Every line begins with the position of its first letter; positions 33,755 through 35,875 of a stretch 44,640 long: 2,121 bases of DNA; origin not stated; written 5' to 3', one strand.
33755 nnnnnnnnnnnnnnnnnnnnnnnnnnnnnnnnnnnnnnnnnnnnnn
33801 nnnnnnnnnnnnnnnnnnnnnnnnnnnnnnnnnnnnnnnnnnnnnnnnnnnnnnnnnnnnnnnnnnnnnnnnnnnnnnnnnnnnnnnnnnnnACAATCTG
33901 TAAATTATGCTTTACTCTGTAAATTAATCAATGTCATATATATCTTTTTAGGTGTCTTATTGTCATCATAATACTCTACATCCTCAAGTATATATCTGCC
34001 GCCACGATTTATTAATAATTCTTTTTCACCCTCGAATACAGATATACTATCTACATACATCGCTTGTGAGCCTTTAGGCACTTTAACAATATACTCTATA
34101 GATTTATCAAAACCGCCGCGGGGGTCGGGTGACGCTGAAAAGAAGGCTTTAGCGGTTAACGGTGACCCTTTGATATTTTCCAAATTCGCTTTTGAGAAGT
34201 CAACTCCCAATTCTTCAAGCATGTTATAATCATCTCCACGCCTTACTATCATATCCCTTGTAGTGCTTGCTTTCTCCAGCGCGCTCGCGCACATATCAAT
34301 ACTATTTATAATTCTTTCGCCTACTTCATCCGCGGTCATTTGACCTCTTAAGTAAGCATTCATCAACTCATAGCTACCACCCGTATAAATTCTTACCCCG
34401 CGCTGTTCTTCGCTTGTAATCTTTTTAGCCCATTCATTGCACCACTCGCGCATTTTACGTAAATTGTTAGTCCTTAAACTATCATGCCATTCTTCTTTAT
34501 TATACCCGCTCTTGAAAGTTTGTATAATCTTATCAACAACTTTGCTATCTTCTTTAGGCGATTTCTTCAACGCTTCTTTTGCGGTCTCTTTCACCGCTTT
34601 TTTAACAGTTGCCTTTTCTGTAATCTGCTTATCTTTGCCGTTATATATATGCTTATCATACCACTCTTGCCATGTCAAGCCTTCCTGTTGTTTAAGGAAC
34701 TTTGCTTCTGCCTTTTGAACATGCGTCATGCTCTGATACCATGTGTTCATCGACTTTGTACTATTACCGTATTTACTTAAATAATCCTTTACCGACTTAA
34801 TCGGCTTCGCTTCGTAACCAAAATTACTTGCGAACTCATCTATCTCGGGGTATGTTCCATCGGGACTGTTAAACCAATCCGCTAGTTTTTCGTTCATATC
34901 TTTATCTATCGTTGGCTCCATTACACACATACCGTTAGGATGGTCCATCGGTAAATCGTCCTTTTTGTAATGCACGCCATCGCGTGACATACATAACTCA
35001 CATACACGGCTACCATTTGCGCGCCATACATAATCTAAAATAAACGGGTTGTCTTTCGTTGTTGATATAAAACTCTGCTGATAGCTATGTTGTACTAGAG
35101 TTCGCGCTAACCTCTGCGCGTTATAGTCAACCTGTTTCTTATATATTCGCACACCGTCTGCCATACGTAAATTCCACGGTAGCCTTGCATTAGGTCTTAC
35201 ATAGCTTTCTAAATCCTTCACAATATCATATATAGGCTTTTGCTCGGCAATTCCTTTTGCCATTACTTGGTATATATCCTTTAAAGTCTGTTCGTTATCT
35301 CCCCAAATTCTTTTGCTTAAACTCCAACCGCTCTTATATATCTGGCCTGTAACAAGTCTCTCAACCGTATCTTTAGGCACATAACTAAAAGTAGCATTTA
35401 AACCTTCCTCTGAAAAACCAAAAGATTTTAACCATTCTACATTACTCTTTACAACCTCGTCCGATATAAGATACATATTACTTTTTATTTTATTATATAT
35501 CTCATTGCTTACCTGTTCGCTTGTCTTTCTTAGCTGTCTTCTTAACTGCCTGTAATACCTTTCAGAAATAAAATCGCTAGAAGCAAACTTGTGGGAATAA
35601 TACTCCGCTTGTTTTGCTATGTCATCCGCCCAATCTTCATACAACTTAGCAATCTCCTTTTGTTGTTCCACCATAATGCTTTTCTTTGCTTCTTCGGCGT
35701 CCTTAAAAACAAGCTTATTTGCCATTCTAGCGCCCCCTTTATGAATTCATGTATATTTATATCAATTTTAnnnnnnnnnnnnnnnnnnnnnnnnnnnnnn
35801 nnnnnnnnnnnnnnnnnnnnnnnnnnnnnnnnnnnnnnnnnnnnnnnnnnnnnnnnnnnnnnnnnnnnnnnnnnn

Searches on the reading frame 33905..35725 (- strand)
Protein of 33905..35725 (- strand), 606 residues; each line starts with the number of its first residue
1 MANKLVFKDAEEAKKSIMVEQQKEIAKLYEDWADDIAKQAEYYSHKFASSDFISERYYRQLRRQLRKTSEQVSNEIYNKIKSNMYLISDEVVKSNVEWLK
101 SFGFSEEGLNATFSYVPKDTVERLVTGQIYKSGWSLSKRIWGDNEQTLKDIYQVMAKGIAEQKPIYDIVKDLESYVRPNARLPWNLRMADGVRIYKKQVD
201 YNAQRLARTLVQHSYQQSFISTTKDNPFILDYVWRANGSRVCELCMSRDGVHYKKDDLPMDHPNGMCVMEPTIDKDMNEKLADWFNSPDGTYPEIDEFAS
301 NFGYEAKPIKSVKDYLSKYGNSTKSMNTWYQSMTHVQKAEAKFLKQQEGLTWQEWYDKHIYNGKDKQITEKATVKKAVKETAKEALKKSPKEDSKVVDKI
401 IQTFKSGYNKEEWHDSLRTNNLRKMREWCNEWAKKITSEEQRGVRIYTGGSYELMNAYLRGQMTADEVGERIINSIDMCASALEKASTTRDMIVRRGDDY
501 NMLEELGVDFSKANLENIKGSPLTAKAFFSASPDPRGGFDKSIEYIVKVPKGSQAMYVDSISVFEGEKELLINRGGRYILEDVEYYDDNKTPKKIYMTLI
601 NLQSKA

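Call 3: search_protein_families(library=pfam, proteins=[window:33905-35725:-], max_evalue=0.01)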
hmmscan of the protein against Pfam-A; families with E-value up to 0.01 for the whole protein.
window:33905-35725:- (606 aa): 1 family
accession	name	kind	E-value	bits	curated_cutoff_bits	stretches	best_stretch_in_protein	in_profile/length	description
PF03496.20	ADPrib_exo_Tox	-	9.9e-27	94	23.4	1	429-601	9-193/196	ADP-ribosyltransferase exoenzyme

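Call 4: search_protein_families(library=phrogs, proteins=[window:33905-35725:-], max_evalue=0.001)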
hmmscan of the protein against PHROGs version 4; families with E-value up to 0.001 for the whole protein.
window:33905-35725:- (606 aa): 10 families
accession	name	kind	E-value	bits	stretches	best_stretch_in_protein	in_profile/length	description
phrog_1657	-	head and packaging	3.7e-50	172.1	1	8-334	20-330/337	head morphogenesis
phrog_21401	-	tail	3.8e-39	135.6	1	4-325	6-328/566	pilot protein for DNA ejection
phrog_595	-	head and packaging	5e-36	126.1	1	7-587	8-500/513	head maturation protease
phrog_115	-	head and packaging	3.2e-19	70.5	1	7-430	29-463/665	minor head protein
phrog_4728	-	head and packaging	8.7e-14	52.2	1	8-436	31-434/591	head morphogenesis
phrog_3895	-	moron, auxiliary metabolic gene and host takeover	1.1e-11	46.1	1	387-597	72-330/340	ADP-ribosyltransferase exoenzyme toxin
phrog_2841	-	head and packaging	2.8e-07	30.9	1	20-281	73-315/525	minor head protein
phrog_21789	-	head and packaging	2.2e-06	26.7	0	435-585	1044-1183/1195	virion structural protein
phrog_802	-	moron, auxiliary metabolic gene and host takeover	7.1e-06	25.9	1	343-478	322-460/674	Alt-like RNA polymerase ADP-ribosyltransferase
phrog_26651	-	moron, auxiliary metabolic gene and host takeover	0.00035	20.8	1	400-486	51-134/376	Alt-like RNA polymerase ADP-ribosyltransferase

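Call 6: search_protein_families(library=ncbifam, proteins=[window:33905-35725:-], max_evalue=1)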
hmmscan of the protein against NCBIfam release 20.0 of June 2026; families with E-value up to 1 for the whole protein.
window:33905-35725:- (606 aa): 2 families
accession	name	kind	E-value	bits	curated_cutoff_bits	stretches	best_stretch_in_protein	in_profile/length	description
TIGR01641.1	phageSPP1_gp7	domain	3.7e-06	27.3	39.65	1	195-262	26-92/109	minor capsid protein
NF040688.1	ADPRT_certhrax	exception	3.9e-05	22.5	850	1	430-579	313-492/521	ADP-ribosyltransferase certhrax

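Call 9: search_dna_similar(query=window:33905-35725:-, collection=phages, mode=protein, max_rows=40)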
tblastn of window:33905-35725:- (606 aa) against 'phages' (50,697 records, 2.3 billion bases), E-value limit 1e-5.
Records with a match: 39; places in all: 39; records where one place covers at least 80% of the query: 0.
Best place of each record, by identity: <60% 39.
By first word of the organism name: Clostridium 14; Microbacterium 11; Bacillus 6; Streptococcus 3; Dulem 1; bajarodcaudo 1; Weizmannia 1; Clostridioides 1; Virus 1.
By host as written in the record: Microbacterium foliorum NRRL B-24224 7; Clostridium_AP sp000509125 DA266 4; - 3; Clostridium tetani ATCC 19406 2; Clostridium tetani C2 2; Streptococcus pneumoniae strain R6 2; Bacillus subtilis KCCM12150 2; Microbacterium foliorum NRRL B-24224 SEA 2; and 15 more.
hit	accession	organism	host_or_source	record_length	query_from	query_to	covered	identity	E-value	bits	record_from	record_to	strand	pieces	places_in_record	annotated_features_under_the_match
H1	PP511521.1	Dulem virus 36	Varecia variegata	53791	1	302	50%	37.1%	3e-57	214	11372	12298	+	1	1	minor capsid protein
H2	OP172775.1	Clostridium phage CS266P1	Clostridium_AP sp000509125 DA266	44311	4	302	49%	34.9%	5e-55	207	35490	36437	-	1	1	hypothetical protein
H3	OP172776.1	Clostridium phage CS266P2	Clostridium_AP sp000509125 DA266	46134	4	302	49%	34.9%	5e-55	207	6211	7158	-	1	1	hypothetical protein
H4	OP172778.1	Clostridium phage CS266P4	Clostridium_AP sp000509125 DA266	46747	4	302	49%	34.9%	5e-55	207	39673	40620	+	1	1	hypothetical protein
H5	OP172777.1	Clostridium phage CS266P3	Clostridium_AP sp000509125 DA266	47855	4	302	49%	34.9%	9e-55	207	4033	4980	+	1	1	hypothetical protein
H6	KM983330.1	Clostridium phage phiCT19406A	Clostridium tetani ATCC 19406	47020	4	305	50%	31.0%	2e-33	142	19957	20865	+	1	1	putative head morphogenesis protein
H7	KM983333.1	Clostridium phage phiCTC2A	Clostridium tetani C2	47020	4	305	50%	31.0%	2e-33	142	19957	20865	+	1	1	putative head morphogenesis protein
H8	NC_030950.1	Clostridium phage phiCT19406A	Clostridium tetani ATCC 19406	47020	4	305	50%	31.0%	2e-33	142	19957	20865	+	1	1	pilot protein for DNA ejection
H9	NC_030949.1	Clostridium phage phiCTC2A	Clostridium tetani C2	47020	4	305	50%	31.0%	2e-33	142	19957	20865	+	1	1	pilot protein for DNA ejection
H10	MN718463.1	Clostridium phage phiCDKH01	Clostridioides difficile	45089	1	303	50%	29.9%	6e-32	138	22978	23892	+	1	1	hypothetical protein (x2)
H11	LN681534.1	Clostridium phage phiCD24-1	Clostridium difficile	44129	1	303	50%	29.9%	3e-31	136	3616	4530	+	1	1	protein of unknown function (x2)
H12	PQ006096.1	bajarodcaudo virus 5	Peromyscus fraterculus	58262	10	312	50%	29.8%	7e-26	119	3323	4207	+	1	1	hypothetical protein (x2)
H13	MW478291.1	Clostridium phage phiCp-D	Clostridium perfringens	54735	16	287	45%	25.0%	1e-14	84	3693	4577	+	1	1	head morphogenesis protein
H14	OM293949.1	Weizmannia phage Youna2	Weizmannia coagulans KACC 15983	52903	6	288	47%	23.8%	2e-11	73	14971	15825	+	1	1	hypothetical protein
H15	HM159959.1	Clostridium phage phiCTP1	-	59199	104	279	29%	32.3%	2e-22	108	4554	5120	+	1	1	putative head morphogenesis protein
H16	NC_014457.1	Clostridium phage phiCTP1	-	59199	104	279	29%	32.3%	2e-22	108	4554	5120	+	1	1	head morphogenesis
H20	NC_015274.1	Streptococcus phage Dp-1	Streptococcus pneumoniae strain R6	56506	104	267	27%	31.6%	7e-20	100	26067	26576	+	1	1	head morphogenesis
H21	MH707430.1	Bacillus phage BSP7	Bacillus subtilis ATCC 21336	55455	104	290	31%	27.6%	2e-11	74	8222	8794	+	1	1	putative head morphogenesis protein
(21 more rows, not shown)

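Call 10: search_solved_structures(query=window:33905-35725:-, max_evalue=0.01, show_alignments=3)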
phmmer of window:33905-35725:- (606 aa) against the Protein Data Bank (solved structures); distinct sequences matched with E-value up to 0.01: 33.
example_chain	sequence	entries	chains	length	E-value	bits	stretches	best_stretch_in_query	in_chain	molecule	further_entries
8za7_B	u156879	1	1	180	3.8e-13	51.9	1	430-584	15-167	Lmo0066 protein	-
5h03_A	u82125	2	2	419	1.4e-10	43.4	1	430-594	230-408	Binary enterotoxin of Clostridium perfringens component a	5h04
5gtt_A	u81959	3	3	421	1.5e-10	43.4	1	430-594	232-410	Binary enterotoxin of Clostridium perfringens component a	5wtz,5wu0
7vnj_H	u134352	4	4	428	2.2e-08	36.2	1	429-596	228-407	ADP-ribosyltransferase enzymatic component | CdtA | ADP-ribosylating binary toxin enzymatic subunit CdtA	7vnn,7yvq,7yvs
9bbf_Z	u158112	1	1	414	2.7e-08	35.9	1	429-595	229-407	ADP-ribosyltransferase enzymatic component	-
6x6r_A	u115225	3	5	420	2.8e-08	35.9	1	429-595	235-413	ADP-ribosyltransferase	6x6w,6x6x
9mdj_Z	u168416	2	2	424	2.8e-08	35.8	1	429-595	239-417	Cdta (Adp-ribosyltransferase enzymatic component)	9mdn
2wn4_A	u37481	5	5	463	3.5e-08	35.5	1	429-595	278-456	ADP-RIBOSYLTRANSFERASE ENZYMATIC COMPONENT | ADP-ribosylating binary toxin enzymatic subunit CdtA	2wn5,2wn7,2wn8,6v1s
2wn6_A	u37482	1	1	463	3.5e-08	35.5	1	429-595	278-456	ADP-RIBOSYLTRANSFERASE ENZYMATIC COMPONENT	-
1giq_A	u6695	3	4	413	3.5e-08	35.5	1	409-601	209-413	IOTA TOXIN COMPONENT IA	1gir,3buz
6klo_H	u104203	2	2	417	3.6e-08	35.5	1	409-601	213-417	Iota toxin component Ia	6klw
4gy2_A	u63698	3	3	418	3.6e-08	35.5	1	409-601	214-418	Iota toxin component Ia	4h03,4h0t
4tr5_A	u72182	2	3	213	1.4e-07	33.5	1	430-590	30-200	C3larvin | Toxin-like protein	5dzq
4h0y_A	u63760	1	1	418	1.8e-07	33.2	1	409-601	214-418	Iota toxin component Ia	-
4h0v_A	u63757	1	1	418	1.8e-07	33.2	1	409-601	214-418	Iota toxin component Ia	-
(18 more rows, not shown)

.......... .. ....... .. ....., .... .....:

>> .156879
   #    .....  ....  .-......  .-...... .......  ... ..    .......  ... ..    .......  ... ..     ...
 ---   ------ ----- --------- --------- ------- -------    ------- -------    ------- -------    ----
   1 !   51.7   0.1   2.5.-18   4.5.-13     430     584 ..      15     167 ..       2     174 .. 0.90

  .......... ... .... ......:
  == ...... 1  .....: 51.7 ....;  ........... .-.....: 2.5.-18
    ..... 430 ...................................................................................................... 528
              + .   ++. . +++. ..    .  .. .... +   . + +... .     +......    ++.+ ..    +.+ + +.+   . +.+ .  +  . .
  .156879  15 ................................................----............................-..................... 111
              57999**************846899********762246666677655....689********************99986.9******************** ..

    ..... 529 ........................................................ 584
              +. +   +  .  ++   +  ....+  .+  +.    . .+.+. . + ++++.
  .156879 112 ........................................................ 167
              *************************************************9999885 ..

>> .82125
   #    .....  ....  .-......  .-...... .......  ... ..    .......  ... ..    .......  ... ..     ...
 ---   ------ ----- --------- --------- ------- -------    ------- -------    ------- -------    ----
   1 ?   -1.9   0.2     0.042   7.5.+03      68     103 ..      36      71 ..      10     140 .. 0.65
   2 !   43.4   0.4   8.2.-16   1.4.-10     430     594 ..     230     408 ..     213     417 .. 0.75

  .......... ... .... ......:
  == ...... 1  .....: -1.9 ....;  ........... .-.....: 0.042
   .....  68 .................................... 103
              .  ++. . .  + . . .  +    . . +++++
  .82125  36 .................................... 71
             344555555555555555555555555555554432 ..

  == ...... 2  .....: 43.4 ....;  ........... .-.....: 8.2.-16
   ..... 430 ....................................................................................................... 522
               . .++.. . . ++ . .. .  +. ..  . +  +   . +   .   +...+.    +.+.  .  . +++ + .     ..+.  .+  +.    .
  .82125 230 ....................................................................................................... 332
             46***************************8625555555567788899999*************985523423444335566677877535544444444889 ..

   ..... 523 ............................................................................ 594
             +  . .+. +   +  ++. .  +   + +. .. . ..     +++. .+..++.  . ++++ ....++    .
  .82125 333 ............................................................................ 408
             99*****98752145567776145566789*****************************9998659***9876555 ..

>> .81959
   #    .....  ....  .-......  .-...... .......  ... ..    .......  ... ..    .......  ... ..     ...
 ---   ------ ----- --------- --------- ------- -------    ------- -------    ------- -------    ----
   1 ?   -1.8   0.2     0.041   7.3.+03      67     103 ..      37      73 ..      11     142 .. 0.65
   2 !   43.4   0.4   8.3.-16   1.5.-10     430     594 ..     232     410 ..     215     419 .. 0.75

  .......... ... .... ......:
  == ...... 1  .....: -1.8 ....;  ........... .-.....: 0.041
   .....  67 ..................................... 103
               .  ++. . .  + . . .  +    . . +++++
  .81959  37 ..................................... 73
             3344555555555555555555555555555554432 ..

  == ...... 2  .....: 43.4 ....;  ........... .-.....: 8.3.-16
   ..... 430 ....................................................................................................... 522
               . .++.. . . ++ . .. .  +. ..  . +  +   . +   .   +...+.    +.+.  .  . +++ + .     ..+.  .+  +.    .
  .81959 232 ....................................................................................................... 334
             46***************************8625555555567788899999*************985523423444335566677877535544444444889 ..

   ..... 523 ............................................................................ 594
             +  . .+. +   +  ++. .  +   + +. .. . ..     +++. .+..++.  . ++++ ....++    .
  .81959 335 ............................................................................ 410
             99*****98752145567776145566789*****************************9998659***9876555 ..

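Call 11: find_homologous_proteins(query=window:33905-35725:-, max_evalue=0.00001)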
Query window:33905-35725:- (606 aa): 1630 proteins with E <= 0.00001 among 8000 candidates; the best 120 are listed.
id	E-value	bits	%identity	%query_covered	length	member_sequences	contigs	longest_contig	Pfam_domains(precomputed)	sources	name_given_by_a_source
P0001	0.0e+0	1378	100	100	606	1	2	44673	PF03496.21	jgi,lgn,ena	jgi:hypothetical protein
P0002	0.0e+0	1318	88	71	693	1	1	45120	PF03496.21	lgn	-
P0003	0.0e+0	1315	88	71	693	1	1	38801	PF03496.21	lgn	-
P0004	0.0e+0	1315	87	71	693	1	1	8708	PF03496.21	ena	-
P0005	0.0e+0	1315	88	71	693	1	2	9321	PF03496.21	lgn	-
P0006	0.0e+0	1314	87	71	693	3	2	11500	PF03496.21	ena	-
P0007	0.0e+0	1313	88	71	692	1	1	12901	PF03496.21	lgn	-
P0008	0.0e+0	1310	88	71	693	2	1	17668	PF03496.21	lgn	-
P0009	0.0e+0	1310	86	71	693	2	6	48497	PF03496.21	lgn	-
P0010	0.0e+0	1310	86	71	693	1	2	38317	PF03496.21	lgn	-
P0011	0.0e+0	1309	86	71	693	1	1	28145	PF03496.21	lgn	-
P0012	0.0e+0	1306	86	71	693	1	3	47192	PF03496.21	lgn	-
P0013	0.0e+0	1305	86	71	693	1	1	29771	PF03496.21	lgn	-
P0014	0.0e+0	1304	87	71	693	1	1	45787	PF03496.21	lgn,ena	-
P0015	0.0e+0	1304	86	71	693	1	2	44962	PF03496.21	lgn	-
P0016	0.0e+0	1302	86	71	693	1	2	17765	PF03496.21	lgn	-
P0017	0.0e+0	1302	87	71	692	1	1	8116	PF03496.21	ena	-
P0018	0.0e+0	1301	86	71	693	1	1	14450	PF03496.21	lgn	-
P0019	0.0e+0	1300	95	64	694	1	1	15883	PF03496.21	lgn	-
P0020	0.0e+0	1299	86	71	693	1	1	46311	PF03496.21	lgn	-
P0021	0.0e+0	1299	86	71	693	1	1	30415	PF03496.21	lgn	-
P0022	0.0e+0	1298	94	100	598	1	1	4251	PF03496.21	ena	-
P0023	0.0e+0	1297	97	61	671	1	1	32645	PF03496.21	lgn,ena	-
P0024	0.0e+0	1296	69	100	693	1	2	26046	PF03496.21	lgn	-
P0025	0.0e+0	1295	86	71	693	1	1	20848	PF03496.21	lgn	-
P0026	0.0e+0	1293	85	71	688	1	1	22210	PF03496.21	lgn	-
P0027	0.0e+0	1291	98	61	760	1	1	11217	PF03496.21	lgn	-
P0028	0.0e+0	1290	85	71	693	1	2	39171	PF03496.21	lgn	-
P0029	0.0e+0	1289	97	61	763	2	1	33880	PF03496.21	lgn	-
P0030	0.0e+0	1289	86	71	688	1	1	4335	PF03496.21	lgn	-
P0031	0.0e+0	1288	86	71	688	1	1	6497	PF03496.21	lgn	-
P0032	0.0e+0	1288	96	61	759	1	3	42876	PF03496.21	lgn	-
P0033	0.0e+0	1288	85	71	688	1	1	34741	PF03496.21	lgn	-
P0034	0.0e+0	1287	88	71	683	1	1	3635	PF03496.21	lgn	-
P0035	0.0e+0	1286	96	61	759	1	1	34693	PF03496.21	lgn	-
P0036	0.0e+0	1286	96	61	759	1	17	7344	PF03496.21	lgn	-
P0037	0.0e+0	1286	96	61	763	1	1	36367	PF03496.21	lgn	-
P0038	0.0e+0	1285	85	71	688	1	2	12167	PF03496.21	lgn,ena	-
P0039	0.0e+0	1285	86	71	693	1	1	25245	PF03496.21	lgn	-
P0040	0.0e+0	1284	96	61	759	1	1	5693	PF03496.21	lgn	-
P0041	0.0e+0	1283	96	61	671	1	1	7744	PF03496.21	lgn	-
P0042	0.0e+0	1283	96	61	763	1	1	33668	PF03496.21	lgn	-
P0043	0.0e+0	1283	96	61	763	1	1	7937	PF03496.21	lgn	-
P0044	0.0e+0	1283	96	61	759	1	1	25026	PF03496.21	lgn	-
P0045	0.0e+0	1282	96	61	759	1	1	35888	PF03496.21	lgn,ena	-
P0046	0.0e+0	1282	96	61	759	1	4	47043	PF03496.21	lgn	-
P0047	0.0e+0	1281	95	61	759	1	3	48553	PF03496.21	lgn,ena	-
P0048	0.0e+0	1281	96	61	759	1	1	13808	PF03496.21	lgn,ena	-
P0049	0.0e+0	1279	95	61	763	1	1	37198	PF03496.21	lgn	-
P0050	0.0e+0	1279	95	61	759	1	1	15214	PF03496.21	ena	-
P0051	0.0e+0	1279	95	61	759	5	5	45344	PF03496.21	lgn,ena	-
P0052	0.0e+0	1279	95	61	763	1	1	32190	PF03496.21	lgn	-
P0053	0.0e+0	1278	96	61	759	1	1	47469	PF03496.21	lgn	-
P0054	0.0e+0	1278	96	61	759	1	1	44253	PF03496.21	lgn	-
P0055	0.0e+0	1278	95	61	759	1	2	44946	PF03496.21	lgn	-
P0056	0.0e+0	1275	96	61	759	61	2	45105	PF03496.21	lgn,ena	-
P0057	0.0e+0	1275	94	61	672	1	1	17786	PF03496.21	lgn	-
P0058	0.0e+0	1274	96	61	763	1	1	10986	PF03496.21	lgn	-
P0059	0.0e+0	1274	95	61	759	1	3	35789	PF03496.21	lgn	-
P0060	0.0e+0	1273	96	61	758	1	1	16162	PF03496.21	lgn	-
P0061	0.0e+0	1273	95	61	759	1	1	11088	PF03496.21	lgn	-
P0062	0.0e+0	1272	95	61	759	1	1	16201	PF03496.21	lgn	-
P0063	0.0e+0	1272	94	61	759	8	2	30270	PF03496.21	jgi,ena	jgi:hypothetical protein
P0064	0.0e+0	1271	95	61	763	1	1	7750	PF03496.21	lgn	-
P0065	0.0e+0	1268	95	61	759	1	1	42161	PF03496.21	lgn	-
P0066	0.0e+0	1267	95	61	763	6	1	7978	PF03496.21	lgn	-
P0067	0.0e+0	1266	94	61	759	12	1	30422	PF03496.21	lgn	-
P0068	0.0e+0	1266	95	61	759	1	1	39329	PF03496.21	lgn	-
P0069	0.0e+0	1265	95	61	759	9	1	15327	PF03496.21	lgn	-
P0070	0.0e+0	1265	95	61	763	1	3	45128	PF03496.21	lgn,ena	-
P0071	0.0e+0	1265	93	61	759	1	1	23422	PF03496.21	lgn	-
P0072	0.0e+0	1264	95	61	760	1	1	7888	PF03496.21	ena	-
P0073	0.0e+0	1263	95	61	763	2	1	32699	PF03496.21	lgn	-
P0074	0.0e+0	1263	94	61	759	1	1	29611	PF03496.21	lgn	-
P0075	0.0e+0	1262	95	61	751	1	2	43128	PF03496.21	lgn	-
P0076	0.0e+0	1261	94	61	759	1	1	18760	PF03496.21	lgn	-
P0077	0.0e+0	1261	96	61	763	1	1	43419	PF03496.21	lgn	-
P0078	0.0e+0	1259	95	61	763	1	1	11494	PF03496.21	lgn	-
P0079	0.0e+0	1259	95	61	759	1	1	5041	PF03496.21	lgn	-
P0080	0.0e+0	1255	96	61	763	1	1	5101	PF03496.21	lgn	-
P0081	0.0e+0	1250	91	61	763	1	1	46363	PF03496.21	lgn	-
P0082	0.0e+0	1248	93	61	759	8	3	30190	PF03496.21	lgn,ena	-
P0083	0.0e+0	1241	95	61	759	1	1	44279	PF03496.21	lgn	-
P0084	0.0e+0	1234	85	71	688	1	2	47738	PF03496.21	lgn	-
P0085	0.0e+0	1221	89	71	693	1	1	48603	PF03496.21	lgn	-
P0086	0.0e+0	1216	89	100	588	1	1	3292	PF03496.21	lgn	-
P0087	0.0e+0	1214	98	62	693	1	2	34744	PF03496.21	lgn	-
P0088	0.0e+0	1208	87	71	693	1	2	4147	PF03496.21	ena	-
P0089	0.0e+0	1208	82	74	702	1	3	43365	PF03496.21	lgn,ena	-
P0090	0.0e+0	1205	86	71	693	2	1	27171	PF03496.21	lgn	-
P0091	0.0e+0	1202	87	71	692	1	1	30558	PF03496.21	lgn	-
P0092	0.0e+0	1199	85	100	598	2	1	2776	PF03496.21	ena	-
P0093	0.0e+0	1199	86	71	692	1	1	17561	PF03496.21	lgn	-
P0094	0.0e+0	1198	86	100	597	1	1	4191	PF03496.21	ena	-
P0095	0.0e+0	1198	81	71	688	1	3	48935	PF03496.21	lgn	-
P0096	0.0e+0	1197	85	71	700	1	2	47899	PF03496.21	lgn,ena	-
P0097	0.0e+0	1197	85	100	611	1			PF03496.21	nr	nr:MAG: minor capsid protein 2 [Bacteriophage sp.]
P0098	0.0e+0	1195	95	64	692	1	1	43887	PF03496.21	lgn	-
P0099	0.0e+0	1192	85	100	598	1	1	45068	PF03496.21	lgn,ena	-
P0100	0.0e+0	1190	95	61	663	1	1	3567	PF03496.21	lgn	-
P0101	0.0e+0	1186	95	61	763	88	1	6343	PF03496.21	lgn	-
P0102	0.0e+0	1185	95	61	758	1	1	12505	PF03496.21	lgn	-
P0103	0.0e+0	1176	83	100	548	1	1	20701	PF03496.21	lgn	-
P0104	0.0e+0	1174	86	71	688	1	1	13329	PF03496.21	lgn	-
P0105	0.0e+0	1166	95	61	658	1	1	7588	PF03496.21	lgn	-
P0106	0.0e+0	1163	84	100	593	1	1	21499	PF03496.21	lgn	-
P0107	0.0e+0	1162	94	61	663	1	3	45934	PF03496.21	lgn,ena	-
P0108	0.0e+0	1162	81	100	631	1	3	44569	PF03496.21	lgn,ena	-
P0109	0.0e+0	1160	94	61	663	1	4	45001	PF03496.21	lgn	-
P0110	0.0e+0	1159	83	100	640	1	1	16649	PF03496.21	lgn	-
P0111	0.0e+0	1157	94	61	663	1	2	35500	PF03496.21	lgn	-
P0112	0.0e+0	1157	93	61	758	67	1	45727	PF03496.21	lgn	-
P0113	0.0e+0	1154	77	100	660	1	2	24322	PF03496.21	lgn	-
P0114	0.0e+0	1149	92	61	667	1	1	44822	PF03496.21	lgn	-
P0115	0.0e+0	1138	82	100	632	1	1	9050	PF03496.21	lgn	-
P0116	0.0e+0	1129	92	61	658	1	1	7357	PF03496.21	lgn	-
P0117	0.0e+0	1088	83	100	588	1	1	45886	PF03496.21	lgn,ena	-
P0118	0.0e+0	1078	94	55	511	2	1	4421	PF03496.21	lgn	-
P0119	3.8e-258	876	69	60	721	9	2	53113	PF03496.21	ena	-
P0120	2.5e-256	870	68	60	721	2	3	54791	PF03496.21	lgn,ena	-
